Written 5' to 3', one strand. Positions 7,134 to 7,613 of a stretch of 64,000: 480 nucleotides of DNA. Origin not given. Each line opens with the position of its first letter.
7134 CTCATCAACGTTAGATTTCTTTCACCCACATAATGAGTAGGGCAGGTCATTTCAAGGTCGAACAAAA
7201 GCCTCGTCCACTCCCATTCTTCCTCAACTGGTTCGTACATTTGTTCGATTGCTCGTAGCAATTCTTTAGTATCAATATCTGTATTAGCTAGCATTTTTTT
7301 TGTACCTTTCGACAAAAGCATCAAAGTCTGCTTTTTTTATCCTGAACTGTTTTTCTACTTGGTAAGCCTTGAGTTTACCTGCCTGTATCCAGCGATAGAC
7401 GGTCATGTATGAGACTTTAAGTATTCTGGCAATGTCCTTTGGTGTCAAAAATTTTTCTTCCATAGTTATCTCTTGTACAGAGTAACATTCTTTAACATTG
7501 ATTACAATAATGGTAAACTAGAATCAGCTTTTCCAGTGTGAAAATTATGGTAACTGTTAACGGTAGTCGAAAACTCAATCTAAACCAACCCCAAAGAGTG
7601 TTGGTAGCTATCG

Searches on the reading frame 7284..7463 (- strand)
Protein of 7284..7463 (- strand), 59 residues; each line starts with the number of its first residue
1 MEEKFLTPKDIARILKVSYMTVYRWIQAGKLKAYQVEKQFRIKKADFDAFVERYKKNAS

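Call 3: search_protein_families(library=pfam, proteins=[window:7284-7463:-], max_evalue=0.01)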
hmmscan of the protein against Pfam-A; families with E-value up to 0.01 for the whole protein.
window:7284-7463:- (59 aa): 15 families
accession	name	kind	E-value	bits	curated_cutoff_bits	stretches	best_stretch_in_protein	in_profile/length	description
PF12728.13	HTH_17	-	9.5e-17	61.4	27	1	5-54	1-50/51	Helix-turn-helix domain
PF13384.12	HTH_23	-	2.3e-06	27.7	24.6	1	6-28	18-40/50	Homeodomain-like domain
PF01710.22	HTH_Tnp_IS630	-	0.00045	20.7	21.3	1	10-57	23-68/119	Transposase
PF13518.12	HTH_28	-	0.001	19.6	25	1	9-27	16-34/52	Helix-turn-helix domain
PF13551.12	HTH_29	-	0.0011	19.5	28.1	1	7-27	14-34/64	Winged helix-turn helix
PF08281.18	Sigma70_r4_2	-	0.0014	18.7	25.7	1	6-32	27-53/54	Sigma-70, region 4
PF13338.12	AbiEi_4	-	0.0017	18.9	25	1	5-31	13-38/49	Transcriptional regulator, AbiEi antitoxin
PF02796.21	HTH_7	-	0.002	18.7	23.8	1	9-24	25-40/45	Helix-turn-helix domain of resolvase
PF06056.18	Terminase_5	-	0.0035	17.7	20.3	0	7-33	15-41/58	Putative ATPase subunit of terminase (gpP-like)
PF14549.12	P22_Cro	-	0.004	17.3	30.2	1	7-37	11-42/60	DNA-binding transcriptional regulator Cro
PF00376.29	MerR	-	0.0053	17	28.2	1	7-34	1-28/38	MerR family regulatory protein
PF08457.15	Sfi1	-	0.007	15.4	22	1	19-57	277-315/570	Sfi1 spindle body protein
PF08279.18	HTH_11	-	0.0073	16.6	25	1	3-28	13-38/55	HTH domain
PF13542.12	HTH_Tnp_ISL3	-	0.0091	15.9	27.4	0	9-27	30-48/51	Helix-turn-helix domain of transposase family ISL3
PF00356.27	LacI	-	0.0098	16.1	27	0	9-28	3-22/46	Bacterial regulatory proteins, lacI family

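Call 8: find_homologous_proteins(query=window:7287-7463:-, max_evalue=0.001)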
Query seq(59 aa) (59 aa): 22 proteins with E <= 0.001 among 22 candidates.
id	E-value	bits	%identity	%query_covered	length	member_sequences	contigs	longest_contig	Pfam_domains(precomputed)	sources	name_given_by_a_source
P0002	1.0e-25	106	85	100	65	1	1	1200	PF12728.14,PF13384.13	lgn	-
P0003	1.6e-25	105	88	97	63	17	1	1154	PF12728.14,PF13384.13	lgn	-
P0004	2.3e-25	104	83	98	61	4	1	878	PF12728.14,PF13384.13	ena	-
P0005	4.2e-25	104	89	92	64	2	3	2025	PF12728.14,PF13384.13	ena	-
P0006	8.5e-25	103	86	95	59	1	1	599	PF12728.14,PF13384.13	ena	-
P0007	8.3e-24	100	84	95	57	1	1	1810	PF12728.14,PF13384.13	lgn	-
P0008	1.3e-23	99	81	98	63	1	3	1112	PF12728.14,PF13384.13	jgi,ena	-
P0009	6.1e-23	97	84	93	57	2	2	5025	PF12728.14,PF13384.13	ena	-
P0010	3.5e-22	95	82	95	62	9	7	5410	PF12728.14,PF13384.13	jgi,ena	-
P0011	7.0e-22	94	82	93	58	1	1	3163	PF12728.14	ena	-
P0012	7.4e-22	94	80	93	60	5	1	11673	PF12728.14,PF13384.13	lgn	-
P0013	1.9e-21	92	78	93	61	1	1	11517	PF12728.14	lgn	-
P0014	4.3e-21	91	79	95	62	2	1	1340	PF12728.14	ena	-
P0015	3.3e-19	85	75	88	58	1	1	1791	PF12728.14,PF13384.13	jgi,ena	-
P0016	1.7e-17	80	100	68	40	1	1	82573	PF12728.14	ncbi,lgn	-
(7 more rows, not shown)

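Call 11: find_encoding_contigs(protein=P0012, flank=6000, max_places=3)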
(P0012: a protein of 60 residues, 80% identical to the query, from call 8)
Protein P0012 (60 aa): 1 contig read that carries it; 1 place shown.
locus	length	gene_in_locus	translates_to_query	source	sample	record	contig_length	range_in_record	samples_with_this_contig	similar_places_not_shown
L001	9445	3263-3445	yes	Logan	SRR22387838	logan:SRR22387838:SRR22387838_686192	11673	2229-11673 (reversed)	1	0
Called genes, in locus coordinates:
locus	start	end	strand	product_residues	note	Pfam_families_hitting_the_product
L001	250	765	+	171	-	-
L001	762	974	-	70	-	PF13560:HTH_31, PF12844:HTH_19, PF01381:HTH_3, PF13443:HTH_26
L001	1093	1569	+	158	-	-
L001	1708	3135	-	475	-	PF28123:DUF8370, PF28130:DUF8371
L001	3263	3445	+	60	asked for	PF13384:HTH_23 (faint), PF12728:HTH_17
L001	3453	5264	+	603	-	PF13588:HSDR_N_2, PF02384:N6_Mtase, PF01170:UPF0020, PF20473:MmeI_Mtase, PF07669:Eco57I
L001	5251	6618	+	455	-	PF01420:Methylase_S, PF12950:TaqI_C (faint), PF01420:Methylase_S (weak)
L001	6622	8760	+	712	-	-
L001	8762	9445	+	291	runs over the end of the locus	PF18899:DUF5655 (weak)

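Call 12: find_encoding_contigs(protein=P0013, flank=6000, max_places=3)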
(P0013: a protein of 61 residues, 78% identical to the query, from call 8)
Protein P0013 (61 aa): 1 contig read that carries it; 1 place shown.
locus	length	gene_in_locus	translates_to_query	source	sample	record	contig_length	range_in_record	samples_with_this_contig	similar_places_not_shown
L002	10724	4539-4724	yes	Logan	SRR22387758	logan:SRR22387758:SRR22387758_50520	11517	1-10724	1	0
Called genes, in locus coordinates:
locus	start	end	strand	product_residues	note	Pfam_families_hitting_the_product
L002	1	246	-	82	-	?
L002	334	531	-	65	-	PF00313:CSD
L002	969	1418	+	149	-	-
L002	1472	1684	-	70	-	PF13560:HTH_31, PF12844:HTH_19, PF01381:HTH_3, PF13443:HTH_26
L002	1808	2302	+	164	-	-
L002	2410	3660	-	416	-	-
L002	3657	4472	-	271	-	PF18165:pP_pnuc_1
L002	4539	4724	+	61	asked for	PF12728:HTH_17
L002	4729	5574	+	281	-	PF01555:N6_N4_Mtase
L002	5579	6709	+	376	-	-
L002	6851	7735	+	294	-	-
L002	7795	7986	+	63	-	-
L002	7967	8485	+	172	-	PF00239:Resolvase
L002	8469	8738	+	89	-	PF04026:SpoVG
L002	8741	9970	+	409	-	-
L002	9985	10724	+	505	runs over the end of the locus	PF00239:Resolvase, PF07508:Recombinase, PF13408:Zn_ribbon_recom (weak)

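Call 22: find_related_loci(query=A1, collection=viral_contigs, flank=6000)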
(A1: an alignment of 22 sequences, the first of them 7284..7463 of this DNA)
Query A1 (59 aa) in viral_contigs; peptide patterns used: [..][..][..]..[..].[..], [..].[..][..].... (x = any residue, [..] = any of these).
72 stretches matched a pattern; 4 encode a relative of the query (tblastn E <= 1e-3); 4 distinct loci.
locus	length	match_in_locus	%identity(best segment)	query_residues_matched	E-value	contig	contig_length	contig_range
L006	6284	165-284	60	13-52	2e-13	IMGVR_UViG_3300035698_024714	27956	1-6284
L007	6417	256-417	39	4-57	3e-9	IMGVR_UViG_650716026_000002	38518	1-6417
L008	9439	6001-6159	38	1-53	1e-8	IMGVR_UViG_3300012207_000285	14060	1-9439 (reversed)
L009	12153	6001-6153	35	2-52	2e-6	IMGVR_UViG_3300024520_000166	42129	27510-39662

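Call 23: find_related_loci(query=A1, collection=genome_contigs, flank=5000)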
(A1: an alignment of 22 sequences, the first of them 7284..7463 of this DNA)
Query A1 (59 aa) in genome_contigs; peptide patterns used: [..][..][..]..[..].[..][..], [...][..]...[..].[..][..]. (x = any residue, [..] = any of these).
170 stretches matched a pattern; 75 encode a relative of the query (tblastn E <= 1e-3); 75 distinct loci.
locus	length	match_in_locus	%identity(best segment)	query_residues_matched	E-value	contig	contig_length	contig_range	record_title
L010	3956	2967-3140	83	1-58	2e-30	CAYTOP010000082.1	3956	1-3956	MAG TPA_asm: uncultured Gammaproteobacteria bacterium isolate SRP050083_co1_427 genome assembly, contig: NODE_15351_leng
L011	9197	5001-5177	63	1-59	8e-24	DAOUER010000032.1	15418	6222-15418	MAG TPA_asm: Dehalococcoidales bacterium isolate N6_303 k139_642885, whole genome shotgun sequence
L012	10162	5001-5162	63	2-55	5e-21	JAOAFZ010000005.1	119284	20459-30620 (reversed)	MAG: Patescibacteria group bacterium isolate SKW302 NODE_5_length_119284_cov_8.447860, whole genome shotgun sequence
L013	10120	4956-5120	65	2-56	7e-21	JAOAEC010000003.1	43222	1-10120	MAG: Patescibacteria group bacterium isolate SKW25 NODE_3_length_43222_cov_5.850782, whole genome shotgun sequence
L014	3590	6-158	63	5-55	6e-20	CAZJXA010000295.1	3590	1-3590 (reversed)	MAG TPA_asm: uncultured Phycisphaeraceae bacterium isolate SRP128246_co1_403 genome assembly, contig: NODE_75652_length_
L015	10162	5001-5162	59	2-55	1e-19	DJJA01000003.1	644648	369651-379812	MAG TPA_asm: Candidatus Gottesmanbacteria bacterium UBA6580 UBA6580_contig_80, whole genome shotgun sequence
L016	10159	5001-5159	58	1-53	2e-18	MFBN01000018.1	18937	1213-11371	MAG: Candidatus Curtissbacteria bacterium RIFCSPLOWO2_01_FULL_37_9 rifcsplowo2_01_scaffold_28641, whole genome shotgun s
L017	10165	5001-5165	84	1-55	6e-28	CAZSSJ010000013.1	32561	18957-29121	MAG TPA_asm: uncultured Gammaproteobacteria bacterium isolate SRP050083_co1_3 genome assembly, contig: NODE_469_length_3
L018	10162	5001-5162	57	2-55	3e-18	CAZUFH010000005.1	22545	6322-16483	MAG TPA_asm: uncultured Pseudomonadales bacterium isolate SRP050083_co2_371 genome assembly, contig: NODE_1507_length_22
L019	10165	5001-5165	56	2-56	1e-17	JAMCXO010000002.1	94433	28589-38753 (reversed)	MAG: Patescibacteria group bacterium isolate FK_Sedi_B_Bin.407 NODE_396_length_94433_cov_5.58096, whole genome shotgun s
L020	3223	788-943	58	2-53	2e-17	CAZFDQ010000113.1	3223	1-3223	MAG TPA_asm: uncultured Pseudomonadota bacterium isolate SRP067234_co1_40 genome assembly, contig: k99_816063, whole gen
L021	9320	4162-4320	57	3-55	2e-17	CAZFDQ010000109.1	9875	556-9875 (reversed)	MAG TPA_asm: uncultured Pseudomonadota bacterium isolate SRP067234_co1_40 genome assembly, contig: k99_672366, whole gen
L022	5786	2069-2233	51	2-56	3e-17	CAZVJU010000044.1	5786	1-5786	MAG TPA_asm: uncultured Gammaproteobacteria bacterium isolate SRP050083_co3_9 genome assembly, contig: NODE_17578_length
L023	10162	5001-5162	57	3-56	3e-17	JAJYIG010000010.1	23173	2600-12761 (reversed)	MAG: bacterium isolate DBS2-1.bin114 NODE_3838_length_23173_cov_3.218172, whole genome shotgun sequence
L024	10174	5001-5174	52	2-59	3e-17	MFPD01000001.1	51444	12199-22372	MAG: Candidatus Levybacteria bacterium RIFCSPLOWO2_02_FULL_37_18 rifcsplowo2_02_scaffold_1050, whole genome shotgun sequ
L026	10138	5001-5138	59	10-55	3e-17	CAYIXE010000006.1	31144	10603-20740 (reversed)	MAG TPA_asm: uncultured Gammaproteobacteria bacterium isolate ERP119705_co7_214 genome assembly, contig: NODE_1174_lengt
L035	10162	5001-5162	50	2-55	2e-16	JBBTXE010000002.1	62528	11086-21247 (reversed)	MAG: Patescibacteria group bacterium isolate H52-bin029_1 H52_bin029_1_000000000002, whole genome shotgun sequence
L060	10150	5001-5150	50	2-51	2e-14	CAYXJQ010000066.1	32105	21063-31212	MAG TPA_asm: uncultured Pseudomonadales bacterium isolate SRP067234_co1_163 genome assembly, contig: k99_1071835, whole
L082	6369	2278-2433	40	1-52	2e-8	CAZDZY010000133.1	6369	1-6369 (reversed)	MAG TPA_asm: uncultured Christensenellaceae bacterium isolate SRP192927_co6_833 genome assembly, contig: NODE_33449_leng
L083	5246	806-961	44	1-52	3e-8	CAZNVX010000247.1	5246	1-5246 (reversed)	MAG TPA_asm: uncultured Christensenellaceae bacterium isolate SRP241326_co1_47 genome assembly, contig: NODE_18528_lengt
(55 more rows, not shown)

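Call 29: search_protein_families(library=pfam, alignment_id=A3, max_evalue=0.00001)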
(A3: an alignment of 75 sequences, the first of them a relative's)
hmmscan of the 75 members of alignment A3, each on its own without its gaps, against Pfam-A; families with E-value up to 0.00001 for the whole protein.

A. member 1, L001:3453-4652:+ (400 aa): 2 families
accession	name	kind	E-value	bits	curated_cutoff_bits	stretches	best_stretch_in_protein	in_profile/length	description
PF02384.22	N6_Mtase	-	8.2e-16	58.6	20.4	1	301-396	4-87/311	N-6 DNA Methylase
PF13588.12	HSDR_N_2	-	1e-12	48.5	25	1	49-150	1-98/110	Type I restriction enzyme R protein N terminus (HSDR_N)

B. families by the number of members that match (of 75 scanned): 34 families (the first 25 are shown)
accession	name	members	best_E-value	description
PF01555.25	N6_N4_Mtase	17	4.2e-61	DNA methylase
PF02384.22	N6_Mtase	16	5.1e-63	N-6 DNA Methylase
PF13588.12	HSDR_N_2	9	4.6e-23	Type I restriction enzyme R protein N terminus (HSDR_N)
PF13651.11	EcoRI_methylase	4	4.5e-136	Adenine-specific methyltransferase EcoRI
PF00398.26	RrnaAD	4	1e-49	Ribosomal RNA adenine dimethylase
PF00145.23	DNA_methylase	3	2.5e-94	C-5 cytosine-specific DNA methylase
PF13240.11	Zn_Ribbon_1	3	4.1e-09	zinc-ribbon domain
PF20473.4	MmeI_Mtase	3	8.4e-07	MmeI, DNA-methyltransferase domain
PF10754.15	DUF2569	2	3.6e-23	Protein of unknown function (DUF2569)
PF00561.26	Abhydrolase_1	2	2.8e-22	alpha/beta hydrolase fold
PF12697.13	Abhydrolase_6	2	4.6e-18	Alpha/beta hydrolase family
PF24447.1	RE_BanI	1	7.3e-143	Type II restriction enzyme BanI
PF09520.16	RE_TdeIII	1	1.1e-38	Type II restriction endonuclease, TdeIII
PF18780.6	HNH_repeat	1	2.9e-30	Homing endonuclease associated repeat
PF13784.11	Fic_N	1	2.9e-26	Fic/DOC family N-terminal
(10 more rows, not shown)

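Call 35: search_protein_families(library=ncbifam, proteins=[window:7284-7463:-], max_evalue=0.001)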
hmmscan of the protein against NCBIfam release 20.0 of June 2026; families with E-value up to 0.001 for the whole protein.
window:7284-7463:- (59 aa): 5 families
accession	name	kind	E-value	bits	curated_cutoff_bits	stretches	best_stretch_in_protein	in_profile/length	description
TIGR01764.1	excise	domain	6.1e-16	58.5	28.8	1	5-53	1-49/49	excisionase family DNA-binding protein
NF047737.1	antiphage_MADS1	equivalog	8.7e-11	41.9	80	1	3-50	1-48/49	methylation-associated defense system helix-turn-helix domain-containing protein MAD1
NF033787.1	HTH_BldC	subfamily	1.4e-06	28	77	1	5-33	2-30/49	BldC family transcriptional regulator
NF040990.2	MamR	equivalog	0.00022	21.5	100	1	4-43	42-81/91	magnetosome protein MamR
NF033518.0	transpos_IS607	equivalog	0.00057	19.5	110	1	10-55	2-48/187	IS607 family transposase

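Call 36: search_protein_families(library=padloc, proteins=[window:7284-7463:-], max_evalue=0.001)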
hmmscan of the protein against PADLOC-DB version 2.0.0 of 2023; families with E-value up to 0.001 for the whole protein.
window:7284-7463:- (59 aa): 3 families
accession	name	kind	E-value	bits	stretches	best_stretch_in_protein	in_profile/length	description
PDLC04133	mad1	-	5e-10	37.5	1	1-51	1-51/60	mads_1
PDLC03356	MTase_II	-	0.0004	17.3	1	6-53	6-53/545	Type II methyltransferase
PDLC03348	MTase_II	-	0.00088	15.9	1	4-52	9-58/727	Type II methyltransferase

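Call 59: search_protein_families(library=pfam, proteins=[L035:3821-4990:+, L060:3830-4990:+, L026:3797-4936:+, L082:2170-2706:+, L083:806-1258:+], max_evalue=0.01)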
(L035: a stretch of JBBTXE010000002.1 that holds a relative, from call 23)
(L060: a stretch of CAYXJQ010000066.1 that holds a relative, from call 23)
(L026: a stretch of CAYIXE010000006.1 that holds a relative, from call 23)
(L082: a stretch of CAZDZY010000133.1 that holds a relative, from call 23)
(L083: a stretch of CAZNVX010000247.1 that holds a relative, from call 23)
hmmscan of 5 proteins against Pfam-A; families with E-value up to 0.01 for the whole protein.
L035:3821-4990:+ (390 aa): 0 families

L060:3830-4990:+ (387 aa): 0 families

L026:3797-4936:+ (380 aa): 0 families

L082:2170-2706:+ (179 aa): 4 families
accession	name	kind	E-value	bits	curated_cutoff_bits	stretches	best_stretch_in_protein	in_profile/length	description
PF12728.13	HTH_17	-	2.5e-13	50.5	27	1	41-90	1-50/51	Helix-turn-helix domain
PF00376.29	MerR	-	8.6e-06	25.9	28.2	1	44-77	2-36/38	MerR family regulatory protein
PF13411.12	MerR_1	-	0.00085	19.8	21.6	1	42-77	1-36/69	MerR HTH family regulatory protein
PF13551.12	HTH_29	-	0.009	16.5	28.1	0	37-62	8-33/64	Winged helix-turn helix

L083:806-1258:+ (151 aa): 7 families
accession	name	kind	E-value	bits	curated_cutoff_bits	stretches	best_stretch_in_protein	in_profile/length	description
PF12728.13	HTH_17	-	2.6e-14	53.6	27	1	5-54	1-50/51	Helix-turn-helix domain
PF00376.29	MerR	-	0.00024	21.3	28.2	1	10-41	4-36/38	MerR family regulatory protein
PF13384.12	HTH_23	-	0.0016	18.7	24.6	1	6-26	18-38/50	Homeodomain-like domain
PF13411.12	MerR_1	-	0.002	18.7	21.6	1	6-41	1-36/69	MerR HTH family regulatory protein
PF08281.18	Sigma70_r4_2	-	0.0021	18.1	25.7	1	6-26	27-47/54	Sigma-70, region 4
PF13551.12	HTH_29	-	0.0049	17.4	28.1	1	7-26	14-33/64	Winged helix-turn helix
PF13542.12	HTH_Tnp_ISL3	-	0.0074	16.2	27.4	0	3-26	26-47/51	Helix-turn-helix domain of transposase family ISL3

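Call 68: search_protein_families(library=phrogs, proteins=[window:7284-7463:-], max_evalue=0.01)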
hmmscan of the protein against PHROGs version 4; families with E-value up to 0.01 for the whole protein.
window:7284-7463:- (59 aa): 24 families
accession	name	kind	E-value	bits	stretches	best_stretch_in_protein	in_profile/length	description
phrog_66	-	integration and excision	7.7e-12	46.6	1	2-57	90-146/412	excisionase and transcriptional regulator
phrog_2907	-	integration and excision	9.6e-11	43.1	1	1-52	2-58/117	excisionase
phrog_6401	-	DNA, RNA and nucleotide metabolism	6.5e-10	39.8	1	2-56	6-61/64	DNA binding protein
phrog_6620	-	integration and excision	7.4e-05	23.4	1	6-51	2-49/201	transposase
phrog_668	-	DNA, RNA and nucleotide metabolism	8.6e-05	23.3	1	4-56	62-115/181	HTH DNA binding protein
phrog_10045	-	DNA, RNA and nucleotide metabolism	0.00012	22.9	1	4-55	19-72/74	HTH DNA binding protein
phrog_1877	-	DNA, RNA and nucleotide metabolism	0.00019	22.4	1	5-56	60-111/129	DNA binding protein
phrog_57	-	head and packaging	0.00023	22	1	2-58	9-63/199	terminase small subunit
phrog_2474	-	transcription regulation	0.00035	21.5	1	4-38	47-81/118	MerR-like transcriptional regulator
phrog_7676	-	unknown function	0.00095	20.4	1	6-43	18-54/86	-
phrog_4494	-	unknown function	0.0011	20.4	1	9-57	22-72/109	-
phrog_7950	-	transcription regulation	0.0011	20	1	6-33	21-48/68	transcriptional repressor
phrog_7338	-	unknown function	0.0015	19.7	1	2-57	27-83/87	-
phrog_1553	-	integration and excision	0.0015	19.1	1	3-28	2-27/65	excisionase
phrog_575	-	integration and excision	0.0017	19.4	1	2-38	10-46/71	Cox-like excisionase and repressor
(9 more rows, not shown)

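Call 70: find_encoding_contigs(protein=P0016, flank=3000, max_places=4)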
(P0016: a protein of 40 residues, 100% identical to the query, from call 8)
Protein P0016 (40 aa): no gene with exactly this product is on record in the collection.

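Call 73: search_solved_structures(query=A1, max_evalue=0.01)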
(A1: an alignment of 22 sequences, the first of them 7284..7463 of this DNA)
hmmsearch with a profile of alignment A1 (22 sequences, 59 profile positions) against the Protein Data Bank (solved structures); distinct sequences matched with E-value up to 0.01: 2.
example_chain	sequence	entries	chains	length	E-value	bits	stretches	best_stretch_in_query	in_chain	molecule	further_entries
6ama_A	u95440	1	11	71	0.00018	24.7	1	6-37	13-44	Putative DNA-binding protein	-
6amk_A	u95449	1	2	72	0.0002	24.6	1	7-37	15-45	Putative DNA-binding protein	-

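Call 78: find_related_loci(query=window:7287-7463:-, collection=metagenome_contigs, flank=3000)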
Query seq(59 aa) (59 aa) in metagenome_contigs; peptide patterns used: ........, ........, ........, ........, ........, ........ (x = any residue, [..] = any of these).
600 stretches matched a pattern (row limit reached: there are more); 54 encode a relative of the query (tblastn E <= 1e-3); 54 distinct loci.
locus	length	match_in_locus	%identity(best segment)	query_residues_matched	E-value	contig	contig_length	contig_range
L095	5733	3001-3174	83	1-58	5e-31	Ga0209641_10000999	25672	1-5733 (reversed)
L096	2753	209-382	83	1-58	5e-31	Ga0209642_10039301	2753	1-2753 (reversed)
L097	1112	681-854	81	1-58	9e-30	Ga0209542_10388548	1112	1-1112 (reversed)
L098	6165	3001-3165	84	1-55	2e-28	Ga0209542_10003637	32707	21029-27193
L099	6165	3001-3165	84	1-55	2e-28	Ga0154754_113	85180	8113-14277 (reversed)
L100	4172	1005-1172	82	1-56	4e-28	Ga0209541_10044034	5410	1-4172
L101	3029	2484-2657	71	1-58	8e-25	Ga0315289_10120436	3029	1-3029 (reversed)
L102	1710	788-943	75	1-52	1e-24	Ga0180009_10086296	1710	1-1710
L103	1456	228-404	63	1-59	2e-24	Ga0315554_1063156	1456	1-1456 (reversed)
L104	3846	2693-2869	68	1-59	3e-24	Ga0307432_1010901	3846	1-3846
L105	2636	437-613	68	1-59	3e-24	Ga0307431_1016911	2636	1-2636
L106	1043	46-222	66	1-59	3e-24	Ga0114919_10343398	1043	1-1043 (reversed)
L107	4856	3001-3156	71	1-52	6e-23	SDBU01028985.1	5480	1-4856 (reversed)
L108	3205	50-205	69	1-52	6e-23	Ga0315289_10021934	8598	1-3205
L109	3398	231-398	68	1-56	7e-23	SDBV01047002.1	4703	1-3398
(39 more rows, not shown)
